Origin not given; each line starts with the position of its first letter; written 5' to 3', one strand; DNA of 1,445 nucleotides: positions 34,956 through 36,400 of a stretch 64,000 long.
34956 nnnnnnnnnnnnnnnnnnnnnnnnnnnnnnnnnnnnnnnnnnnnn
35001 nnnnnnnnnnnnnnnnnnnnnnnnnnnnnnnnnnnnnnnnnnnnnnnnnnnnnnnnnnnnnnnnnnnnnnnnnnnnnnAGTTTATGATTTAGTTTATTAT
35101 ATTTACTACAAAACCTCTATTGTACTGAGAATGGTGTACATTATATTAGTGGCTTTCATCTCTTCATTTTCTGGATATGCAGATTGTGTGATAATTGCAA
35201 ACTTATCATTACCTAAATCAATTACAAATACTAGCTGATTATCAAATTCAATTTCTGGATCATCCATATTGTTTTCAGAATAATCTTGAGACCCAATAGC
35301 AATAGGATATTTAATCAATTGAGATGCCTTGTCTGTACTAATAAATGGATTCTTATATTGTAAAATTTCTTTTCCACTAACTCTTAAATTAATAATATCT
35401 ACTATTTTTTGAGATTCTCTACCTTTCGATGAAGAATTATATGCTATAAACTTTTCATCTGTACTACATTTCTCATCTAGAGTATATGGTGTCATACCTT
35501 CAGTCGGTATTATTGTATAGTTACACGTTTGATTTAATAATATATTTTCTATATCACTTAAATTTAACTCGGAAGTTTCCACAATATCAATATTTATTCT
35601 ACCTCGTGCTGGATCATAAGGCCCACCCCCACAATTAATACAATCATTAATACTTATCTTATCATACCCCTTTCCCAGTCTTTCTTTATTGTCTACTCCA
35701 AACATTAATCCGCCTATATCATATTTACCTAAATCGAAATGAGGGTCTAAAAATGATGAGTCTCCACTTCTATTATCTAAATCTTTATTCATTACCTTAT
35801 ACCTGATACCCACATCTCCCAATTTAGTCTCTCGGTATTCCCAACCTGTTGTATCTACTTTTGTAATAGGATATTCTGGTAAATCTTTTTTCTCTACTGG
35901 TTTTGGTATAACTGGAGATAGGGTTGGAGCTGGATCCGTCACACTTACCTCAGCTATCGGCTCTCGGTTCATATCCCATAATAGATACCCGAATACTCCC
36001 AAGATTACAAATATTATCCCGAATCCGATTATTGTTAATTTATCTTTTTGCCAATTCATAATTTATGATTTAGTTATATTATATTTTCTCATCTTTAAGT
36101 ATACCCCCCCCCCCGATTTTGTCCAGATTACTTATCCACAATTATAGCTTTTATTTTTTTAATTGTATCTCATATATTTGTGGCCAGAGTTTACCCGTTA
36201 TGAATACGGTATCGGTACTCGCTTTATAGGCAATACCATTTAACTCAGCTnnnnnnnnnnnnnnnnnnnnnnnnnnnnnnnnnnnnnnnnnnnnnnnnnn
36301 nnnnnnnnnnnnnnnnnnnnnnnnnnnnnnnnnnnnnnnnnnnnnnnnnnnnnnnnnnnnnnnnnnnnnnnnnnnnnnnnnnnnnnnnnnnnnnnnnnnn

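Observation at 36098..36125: G11 homopolymer positioned exactly in the -35/-10 spacer upstream of tandem surface-protein paralogues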

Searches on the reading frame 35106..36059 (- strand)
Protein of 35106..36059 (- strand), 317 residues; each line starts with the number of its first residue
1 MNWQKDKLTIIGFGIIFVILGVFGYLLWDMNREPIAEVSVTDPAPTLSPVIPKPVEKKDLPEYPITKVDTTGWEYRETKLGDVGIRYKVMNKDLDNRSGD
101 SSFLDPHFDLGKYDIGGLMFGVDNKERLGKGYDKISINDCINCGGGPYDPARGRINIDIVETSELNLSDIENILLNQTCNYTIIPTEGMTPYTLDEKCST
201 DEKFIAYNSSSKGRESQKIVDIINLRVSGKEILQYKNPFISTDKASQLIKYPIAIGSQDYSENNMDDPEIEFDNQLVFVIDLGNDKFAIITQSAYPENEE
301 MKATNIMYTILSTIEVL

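Call 5: search_protein_families(library=pfam, proteins=[window:35106-36059:-], max_evalue=0.01)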
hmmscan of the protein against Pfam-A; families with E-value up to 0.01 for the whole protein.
window:35106-36059:- (317 aa): 0 families
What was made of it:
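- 35106..36059 (-): Cassette gene 1, 317 aa: N-terminal transmembrane anchor, disordered Pro-rich linker, alpha/beta domain with a weak PsbP-like fold. No Pfam family (call 5).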

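Call 9: find_encoding_contigs(protein=window:35106-36059:-, flank=3000, max_places=10)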
Protein window:35106-36059:- (317 aa): 2 contigs read that carry it; 2 places shown.
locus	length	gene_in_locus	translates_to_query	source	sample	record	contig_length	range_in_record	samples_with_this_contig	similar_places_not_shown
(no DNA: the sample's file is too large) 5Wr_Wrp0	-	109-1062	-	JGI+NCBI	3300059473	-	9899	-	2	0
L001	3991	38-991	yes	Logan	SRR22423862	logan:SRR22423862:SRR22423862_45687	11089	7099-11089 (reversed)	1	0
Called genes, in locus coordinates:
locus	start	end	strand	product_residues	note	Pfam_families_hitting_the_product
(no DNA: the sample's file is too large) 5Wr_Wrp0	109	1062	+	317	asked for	-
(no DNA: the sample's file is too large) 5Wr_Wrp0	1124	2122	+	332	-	PF05496:RuvB_N, PF07728:AAA_5 (weak), PF00004:AAA, PF17864:AAA_lid_4, PF05491:WHD_RuvB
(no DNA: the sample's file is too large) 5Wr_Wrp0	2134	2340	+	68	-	-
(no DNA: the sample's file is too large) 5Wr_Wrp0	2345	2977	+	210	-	-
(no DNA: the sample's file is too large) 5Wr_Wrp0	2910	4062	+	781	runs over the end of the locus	PF00932:LTD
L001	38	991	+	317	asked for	-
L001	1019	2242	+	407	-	-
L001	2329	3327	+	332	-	PF05496:RuvB_N, PF07728:AAA_5 (weak), PF00004:AAA, PF17864:AAA_lid_4, PF05491:WHD_RuvB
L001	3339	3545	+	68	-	-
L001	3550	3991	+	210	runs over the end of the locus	-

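Call 20: find_related_loci(query=window:35106-36059:-, collection=metagenome_contigs, flank=2500)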
Query window:35106-36059:- (317 aa) in metagenome_contigs; peptide patterns used: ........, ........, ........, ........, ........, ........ (x = any residue, [..] = any of these).
138 stretches matched a pattern; 12 encode a relative of the query (tblastn E <= 1e-3); 12 distinct loci.
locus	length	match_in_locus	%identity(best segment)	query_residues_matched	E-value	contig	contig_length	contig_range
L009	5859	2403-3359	94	1-317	0e+0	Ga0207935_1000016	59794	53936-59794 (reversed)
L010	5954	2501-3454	93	1-317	0e+0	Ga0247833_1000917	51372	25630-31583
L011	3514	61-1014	93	1-317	0e+0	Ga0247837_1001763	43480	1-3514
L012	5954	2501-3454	93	1-317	0e+0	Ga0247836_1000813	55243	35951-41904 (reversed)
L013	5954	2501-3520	61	1-317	3e-123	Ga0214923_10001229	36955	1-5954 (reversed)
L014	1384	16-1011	44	1-317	3e-76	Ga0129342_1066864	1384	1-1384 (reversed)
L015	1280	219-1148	40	1-317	3e-58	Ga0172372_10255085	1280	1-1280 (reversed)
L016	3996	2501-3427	39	1-317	1e-50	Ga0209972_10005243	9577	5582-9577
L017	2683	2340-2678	75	1-113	1e-43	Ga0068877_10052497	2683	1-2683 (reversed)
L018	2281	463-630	77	1-56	4e-16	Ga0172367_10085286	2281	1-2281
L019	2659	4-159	77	1-53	2e-14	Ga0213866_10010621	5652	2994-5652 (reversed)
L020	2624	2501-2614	95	1-38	2e-11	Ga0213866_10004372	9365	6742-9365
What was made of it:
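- Tried and rejected: The protein-based scan succeeded instead (call 20).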

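Call 37: find_homologous_proteins(query=window:35106-36059:-, max_evalue=0.001)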
Query window:35106-36059:- (317 aa): 65 proteins with E <= 0.001 among 700 candidates.
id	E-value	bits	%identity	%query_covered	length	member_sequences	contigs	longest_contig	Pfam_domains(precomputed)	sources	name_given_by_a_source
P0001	3.9e-211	718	100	100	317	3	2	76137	-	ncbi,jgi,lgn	jgi:hypothetical protein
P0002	2.0e-193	660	92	100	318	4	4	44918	-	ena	-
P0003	7.6e-181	618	87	100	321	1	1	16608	-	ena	-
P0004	7.5e-159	546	76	100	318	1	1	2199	-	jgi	jgi:hypothetical protein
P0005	1.7e-134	466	73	82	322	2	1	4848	-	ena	-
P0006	6.8e-134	464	67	100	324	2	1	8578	-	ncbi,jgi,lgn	ncbi:MAG: hypothetical protein RLZZ223_282 [Candidatus Parcubacteria bacterium]|jgi:hypothetical pro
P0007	3.6e-133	462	68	100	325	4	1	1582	-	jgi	jgi:hypothetical protein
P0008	5.9e-130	451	64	100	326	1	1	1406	-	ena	-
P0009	8.2e-125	434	62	100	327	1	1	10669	-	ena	-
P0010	6.0e-121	421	59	100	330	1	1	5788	-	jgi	jgi:hypothetical protein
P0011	7.4e-115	401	59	100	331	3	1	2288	-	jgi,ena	jgi:hypothetical protein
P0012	7.6e-95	336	66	70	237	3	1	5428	-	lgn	-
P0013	6.2e-84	300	49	100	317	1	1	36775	-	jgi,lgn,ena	jgi:hypothetical protein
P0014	3.6e-81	291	48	100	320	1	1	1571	-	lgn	-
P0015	5.4e-70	254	44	100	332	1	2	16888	-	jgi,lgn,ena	-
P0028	1.5e-51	193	43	100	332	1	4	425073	-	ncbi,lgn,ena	-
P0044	1.1e-19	89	65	23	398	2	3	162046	-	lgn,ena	-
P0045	1.6e-19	88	65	23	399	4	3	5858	-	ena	-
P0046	1.6e-19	88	93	13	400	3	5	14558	-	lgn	-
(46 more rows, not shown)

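Call 38: find_encoding_contigs(protein=P0002, flank=1500, max_places=10)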
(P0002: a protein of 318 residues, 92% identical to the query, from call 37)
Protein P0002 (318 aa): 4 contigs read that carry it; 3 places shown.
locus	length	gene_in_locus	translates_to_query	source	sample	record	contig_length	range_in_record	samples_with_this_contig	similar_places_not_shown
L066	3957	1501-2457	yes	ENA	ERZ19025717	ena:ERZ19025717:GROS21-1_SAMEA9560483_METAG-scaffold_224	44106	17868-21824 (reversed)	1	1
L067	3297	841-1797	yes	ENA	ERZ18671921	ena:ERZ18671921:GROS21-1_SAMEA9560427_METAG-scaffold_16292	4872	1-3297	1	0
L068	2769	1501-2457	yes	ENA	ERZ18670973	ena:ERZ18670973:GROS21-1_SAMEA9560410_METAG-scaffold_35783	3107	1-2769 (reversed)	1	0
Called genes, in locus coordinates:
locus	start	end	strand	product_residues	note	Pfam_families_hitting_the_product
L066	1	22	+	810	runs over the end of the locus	PF24299:DUF7483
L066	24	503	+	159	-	-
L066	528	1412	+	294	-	PF05096:Glu_cyclase_2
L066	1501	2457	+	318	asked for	-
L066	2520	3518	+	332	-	PF05496:RuvB_N, PF07728:AAA_5 (weak), PF00004:AAA, PF17864:AAA_lid_4, PF05491:WHD_RuvB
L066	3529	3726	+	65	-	-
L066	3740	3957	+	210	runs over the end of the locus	-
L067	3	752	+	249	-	?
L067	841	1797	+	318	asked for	-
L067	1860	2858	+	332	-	PF05496:RuvB_N, PF07728:AAA_5 (weak), PF00004:AAA, PF17864:AAA_lid_4, PF05491:WHD_RuvB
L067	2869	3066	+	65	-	-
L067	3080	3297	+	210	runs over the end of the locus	-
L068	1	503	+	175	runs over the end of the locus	-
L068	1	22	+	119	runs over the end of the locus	?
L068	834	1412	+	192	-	PF05096:Glu_cyclase_2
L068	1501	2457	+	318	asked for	-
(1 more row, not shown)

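Call 39: find_encoding_contigs(protein=P0003, flank=1500, max_places=10)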
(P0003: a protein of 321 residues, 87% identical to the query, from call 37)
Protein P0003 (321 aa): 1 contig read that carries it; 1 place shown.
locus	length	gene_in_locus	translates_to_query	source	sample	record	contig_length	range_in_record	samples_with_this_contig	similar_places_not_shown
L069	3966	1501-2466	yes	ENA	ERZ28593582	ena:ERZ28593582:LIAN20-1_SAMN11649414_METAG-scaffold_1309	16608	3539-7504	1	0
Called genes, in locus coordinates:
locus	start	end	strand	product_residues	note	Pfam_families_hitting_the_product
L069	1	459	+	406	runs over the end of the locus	-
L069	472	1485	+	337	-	-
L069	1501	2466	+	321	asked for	-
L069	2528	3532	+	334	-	PF05496:RuvB_N, PF00004:AAA, PF07728:AAA_5 (weak), PF17864:AAA_lid_4, PF05491:WHD_RuvB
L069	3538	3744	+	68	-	-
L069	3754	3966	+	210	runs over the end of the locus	-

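Call 40: find_encoding_contigs(protein=P0046, flank=1500, max_places=10)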
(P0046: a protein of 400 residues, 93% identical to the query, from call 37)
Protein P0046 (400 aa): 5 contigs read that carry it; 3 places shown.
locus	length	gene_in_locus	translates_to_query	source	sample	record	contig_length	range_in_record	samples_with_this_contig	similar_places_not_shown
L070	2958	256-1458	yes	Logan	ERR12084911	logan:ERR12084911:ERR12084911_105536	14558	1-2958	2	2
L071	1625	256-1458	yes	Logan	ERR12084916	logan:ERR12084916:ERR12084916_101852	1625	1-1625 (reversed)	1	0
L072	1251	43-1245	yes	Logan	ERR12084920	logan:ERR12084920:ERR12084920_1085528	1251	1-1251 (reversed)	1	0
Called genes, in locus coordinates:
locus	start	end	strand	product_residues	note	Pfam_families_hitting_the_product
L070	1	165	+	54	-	?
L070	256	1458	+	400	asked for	-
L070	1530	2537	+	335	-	PF05496:RuvB_N, PF00004:AAA, PF07728:AAA_5 (weak), PF17864:AAA_lid_4, PF05491:WHD_RuvB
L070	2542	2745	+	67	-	-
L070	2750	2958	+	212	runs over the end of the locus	-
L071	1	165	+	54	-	?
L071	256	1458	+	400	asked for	-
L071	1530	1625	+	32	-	?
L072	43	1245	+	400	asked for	-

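Call 48: predict_structure(alignment_id=A1)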
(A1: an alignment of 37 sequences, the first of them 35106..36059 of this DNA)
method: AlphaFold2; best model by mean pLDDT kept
length: 317 residues; sequences in the alignment: 37
mean_pLDDT: 80.3   pTM: 0.74
mean pLDDT of the five models: 80.3, 77.0, 76.6, 75.0, 73.9
residues with pLDDT >= 90: 142; 70-90: 101; 50-70: 40; < 50: 34
segments of 3 or more residues with pLDDT < 50: 34-56, 98-104
pLDDT, mean of each block of 10 residues (from residue 1): 66 84 83 45 38 54 91 93 94 63 59 74 84 83 52 89 96 95 82 89 93 93 92 94 91 83 68 93 97 71 88 95
secondary structure, 60 per line:
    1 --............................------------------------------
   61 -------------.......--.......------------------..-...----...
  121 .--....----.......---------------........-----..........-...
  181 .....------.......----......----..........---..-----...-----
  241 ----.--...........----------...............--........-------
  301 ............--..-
elements in order: H3-30 E74-80 E83-89 E118-121 H124-127 E132-138 E154-161 H167-176 E178-185 E192-198 E203-208 E213-218 H219-222 E233-235 E248-258 E269-283 E286-293 H301-312

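Call 53: fold_search(model_id=the predicted structure, library=pdb)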
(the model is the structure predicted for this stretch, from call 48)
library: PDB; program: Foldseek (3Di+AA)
matches with E <= 10: 1200; with E <= 0.001: 0
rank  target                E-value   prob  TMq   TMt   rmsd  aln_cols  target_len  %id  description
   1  4rth_A                6.0e-03  0.98  0.29  0.49   9.8       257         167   12  The crystal structure of PsbP from Zea mays (released 2015-03-11)
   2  6kac_P                7.4e-03  0.98  0.30  0.45  12.1       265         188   11  Cryo-EM structure of the C2S2-type PSII-LHCII supercomplex from Chlamydomonas reihardtii (released 2019-10-23)
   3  8z9d_P                7.4e-03  0.92  0.26  0.39  10.6       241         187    9  cryo-EM structure of PSII-LHCII megacomplex from spinach (released 2024-11-13)
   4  4rti                  7.8e-03  0.96  0.28  0.44  10.3       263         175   12  The crystal structure of PsbP from Spinacia oleracea (released 2015-03-11)
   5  9gnw_P                1.7e-02  0.94  0.30  0.46  11.6       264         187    9  Universal PSII assembly intermediate (released 2025-09-17)
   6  1v2b_A                1.8e-02  0.91  0.25  0.46   9.5       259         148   10  Crystal Structure of PsbP Protein in the Oxygen-Evolving Complex of Photosystem II from Higher Plants (released 2004-05-18)
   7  9i4t_P                1.9e-02  0.95  0.29  0.48  12.1       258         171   10  Photosystem II from Arabidopsis thaliana (released 2026-03-25)
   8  4rth_B                1.9e-02  0.94  0.29  0.49   9.8       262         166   11  The crystal structure of PsbP from Zea mays (released 2015-03-11)
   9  1v2b_B                1.9e-02  0.93  0.27  0.47   9.4       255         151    9  Crystal Structure of PsbP Protein in the Oxygen-Evolving Complex of Photosystem II from Higher Plants (released 2004-05-18)
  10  2pso_A                2.9e-02  0.54  0.18  0.27  13.7       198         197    8  Human StarD13 (DLC2) lipid transfer and protein localization domain (released 2007-05-15)
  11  4r7k_A                3.0e-02  0.54  0.16  0.26  13.7       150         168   16  1.88 Angstrom Resolution Crystal Structure of Hypothetical Protein jhp0584 from Helicobacter pylori. (released 2014-09-10)
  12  3jcu_P                4.2e-02  0.87  0.27  0.45   8.7       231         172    9  Cryo-EM structure of spinach PSII-LHCII supercomplex at 3.2 Angstrom resolution (released 2016-05-25)
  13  2r55_A                4.2e-02  0.33  0.18  0.24  13.9       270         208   11  Human StAR-related lipid transfer protein 5 (released 2007-09-18)
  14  2vu4                  4.6e-02  0.77  0.25  0.46   9.5       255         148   10  Structure of PsbP protein from Spinacia oleracea at 1.98 A resolution (released 2009-07-21)
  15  5xnl_P                6.4e-02  0.80  0.29  0.45  12.2       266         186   12  Structure of stacked C2S2M2-type PSII-LHCII supercomplex from Pisum sativum (released 2017-09-20)
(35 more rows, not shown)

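Call 59: find_encoding_contigs(protein=P0028, flank=1200, max_places=10)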
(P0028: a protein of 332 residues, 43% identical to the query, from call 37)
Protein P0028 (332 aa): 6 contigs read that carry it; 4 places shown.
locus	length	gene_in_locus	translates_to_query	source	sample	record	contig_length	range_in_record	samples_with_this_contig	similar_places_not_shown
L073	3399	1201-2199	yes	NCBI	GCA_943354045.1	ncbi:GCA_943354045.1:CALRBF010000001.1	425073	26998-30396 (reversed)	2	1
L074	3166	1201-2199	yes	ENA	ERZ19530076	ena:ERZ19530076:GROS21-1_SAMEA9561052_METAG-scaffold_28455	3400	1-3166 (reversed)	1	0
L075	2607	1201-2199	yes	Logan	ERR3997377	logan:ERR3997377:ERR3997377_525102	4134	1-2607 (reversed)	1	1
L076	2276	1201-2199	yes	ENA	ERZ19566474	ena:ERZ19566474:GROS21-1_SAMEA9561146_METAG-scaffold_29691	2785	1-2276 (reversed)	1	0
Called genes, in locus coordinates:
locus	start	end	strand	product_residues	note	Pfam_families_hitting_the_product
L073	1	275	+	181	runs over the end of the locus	PF06210:DUF1003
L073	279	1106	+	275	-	PF05096:Glu_cyclase_2, PF16819:DUF5074 (faint)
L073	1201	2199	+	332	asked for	-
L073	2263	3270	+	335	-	PF05496:RuvB_N, PF00004:AAA, PF07728:AAA_5 (weak), PF17864:AAA_lid_4, PF05491:WHD_RuvB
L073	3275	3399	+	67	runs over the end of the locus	-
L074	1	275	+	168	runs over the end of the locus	?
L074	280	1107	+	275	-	PF05096:Glu_cyclase_2, PF16819:DUF5074 (weak)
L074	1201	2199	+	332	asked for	-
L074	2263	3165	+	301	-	?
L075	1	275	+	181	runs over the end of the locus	PF06210:DUF1003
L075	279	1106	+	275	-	PF05096:Glu_cyclase_2, PF16819:DUF5074 (faint)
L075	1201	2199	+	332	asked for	-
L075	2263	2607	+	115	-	?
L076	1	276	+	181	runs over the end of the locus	PF06210:DUF1003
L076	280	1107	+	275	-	PF05096:Glu_cyclase_2, PF16819:DUF5074 (weak)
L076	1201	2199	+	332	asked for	-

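Call 60: find_encoding_contigs(protein=P0045, flank=1200, max_places=10)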
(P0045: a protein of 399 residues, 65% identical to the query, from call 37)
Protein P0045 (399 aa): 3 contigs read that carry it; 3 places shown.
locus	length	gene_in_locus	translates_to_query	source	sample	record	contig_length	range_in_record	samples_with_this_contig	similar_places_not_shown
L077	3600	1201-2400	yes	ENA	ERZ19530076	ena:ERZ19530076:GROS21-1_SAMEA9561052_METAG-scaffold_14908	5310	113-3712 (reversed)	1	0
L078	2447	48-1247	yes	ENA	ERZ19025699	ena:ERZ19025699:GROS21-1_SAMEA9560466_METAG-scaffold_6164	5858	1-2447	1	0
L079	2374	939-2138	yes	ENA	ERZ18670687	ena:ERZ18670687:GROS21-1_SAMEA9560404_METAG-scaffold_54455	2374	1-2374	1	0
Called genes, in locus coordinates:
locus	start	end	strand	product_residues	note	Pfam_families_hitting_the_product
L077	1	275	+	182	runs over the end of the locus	PF06210:DUF1003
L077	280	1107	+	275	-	PF05096:Glu_cyclase_2, PF16819:DUF5074 (weak)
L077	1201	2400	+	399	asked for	-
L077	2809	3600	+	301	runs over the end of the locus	?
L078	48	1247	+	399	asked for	-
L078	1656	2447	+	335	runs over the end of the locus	PF05496:RuvB_N, PF00004:AAA, PF07728:AAA_5 (weak), PF17864:AAA_lid_4, PF05491:WHD_RuvB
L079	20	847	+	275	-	PF05096:Glu_cyclase_2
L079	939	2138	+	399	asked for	-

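Call 72: list_cluster_members(proteins=[window:35106-36059:-, window:33855-35078:-])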
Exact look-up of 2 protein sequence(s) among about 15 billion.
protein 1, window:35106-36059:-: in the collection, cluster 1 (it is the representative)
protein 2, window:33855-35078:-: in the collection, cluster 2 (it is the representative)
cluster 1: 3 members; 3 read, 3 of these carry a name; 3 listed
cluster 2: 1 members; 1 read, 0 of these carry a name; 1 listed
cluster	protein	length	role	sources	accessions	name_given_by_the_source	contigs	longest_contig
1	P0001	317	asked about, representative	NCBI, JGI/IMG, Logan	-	hypothetical protein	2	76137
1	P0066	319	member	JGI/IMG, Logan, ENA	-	hypothetical protein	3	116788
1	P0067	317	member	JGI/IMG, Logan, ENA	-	hypothetical protein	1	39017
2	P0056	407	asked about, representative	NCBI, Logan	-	-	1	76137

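Call 80: find_encoding_contigs(protein=P0067, flank=1200, max_places=10)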
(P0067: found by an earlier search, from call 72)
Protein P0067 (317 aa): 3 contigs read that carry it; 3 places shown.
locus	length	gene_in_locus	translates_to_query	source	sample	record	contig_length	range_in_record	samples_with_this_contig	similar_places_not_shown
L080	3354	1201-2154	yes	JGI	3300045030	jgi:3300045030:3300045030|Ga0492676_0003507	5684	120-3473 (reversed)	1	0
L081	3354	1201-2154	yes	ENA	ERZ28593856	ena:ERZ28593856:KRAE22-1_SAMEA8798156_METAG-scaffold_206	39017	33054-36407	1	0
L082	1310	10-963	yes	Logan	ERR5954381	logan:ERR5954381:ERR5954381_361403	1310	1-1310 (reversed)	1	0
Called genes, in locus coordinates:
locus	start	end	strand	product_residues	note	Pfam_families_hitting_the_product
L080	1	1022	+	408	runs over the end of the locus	-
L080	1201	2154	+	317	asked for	-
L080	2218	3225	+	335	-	PF05496:RuvB_N, PF00004:AAA, PF07728:AAA_5 (weak), PF17864:AAA_lid_4, PF05491:WHD_RuvB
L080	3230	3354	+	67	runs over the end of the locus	-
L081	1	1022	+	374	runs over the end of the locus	-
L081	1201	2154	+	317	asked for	-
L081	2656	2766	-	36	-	-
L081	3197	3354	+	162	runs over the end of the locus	-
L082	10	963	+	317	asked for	-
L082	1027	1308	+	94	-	?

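Call 81: find_encoding_contigs(protein=P0044, flank=1200, max_places=10)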
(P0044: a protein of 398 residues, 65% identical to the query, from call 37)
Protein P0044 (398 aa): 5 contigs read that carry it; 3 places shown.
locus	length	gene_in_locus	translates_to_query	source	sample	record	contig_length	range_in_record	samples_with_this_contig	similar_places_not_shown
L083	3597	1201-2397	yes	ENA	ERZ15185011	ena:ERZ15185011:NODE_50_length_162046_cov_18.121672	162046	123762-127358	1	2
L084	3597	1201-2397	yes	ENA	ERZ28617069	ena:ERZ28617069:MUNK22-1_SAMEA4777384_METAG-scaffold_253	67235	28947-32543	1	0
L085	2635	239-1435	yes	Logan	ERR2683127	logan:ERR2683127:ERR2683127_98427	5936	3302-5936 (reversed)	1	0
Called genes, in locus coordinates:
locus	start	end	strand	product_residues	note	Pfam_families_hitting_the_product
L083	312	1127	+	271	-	PF05096:Glu_cyclase_2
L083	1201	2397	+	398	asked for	-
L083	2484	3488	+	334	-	PF05496:RuvB_N, PF00004:AAA, PF07728:AAA_5 (weak), PF17864:AAA_lid_4, PF05491:WHD_RuvB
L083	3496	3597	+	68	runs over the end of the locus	-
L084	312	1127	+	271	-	PF05096:Glu_cyclase_2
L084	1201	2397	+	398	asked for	-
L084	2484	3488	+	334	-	PF05496:RuvB_N, PF00004:AAA, PF07728:AAA_5 (weak), PF17864:AAA_lid_4, PF05491:WHD_RuvB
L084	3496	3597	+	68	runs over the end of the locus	-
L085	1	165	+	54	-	?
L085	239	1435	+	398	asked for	-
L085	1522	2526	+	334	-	PF05496:RuvB_N, PF00004:AAA, PF07728:AAA_5 (weak), PF17864:AAA_lid_4, PF05491:WHD_RuvB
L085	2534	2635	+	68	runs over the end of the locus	-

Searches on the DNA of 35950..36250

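Call 70: search_rna_families(source=window, start=35950, end=36250, threshold=evalue, max_evalue=1)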
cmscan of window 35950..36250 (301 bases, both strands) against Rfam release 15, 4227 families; matches with E-value up to 1: 0.
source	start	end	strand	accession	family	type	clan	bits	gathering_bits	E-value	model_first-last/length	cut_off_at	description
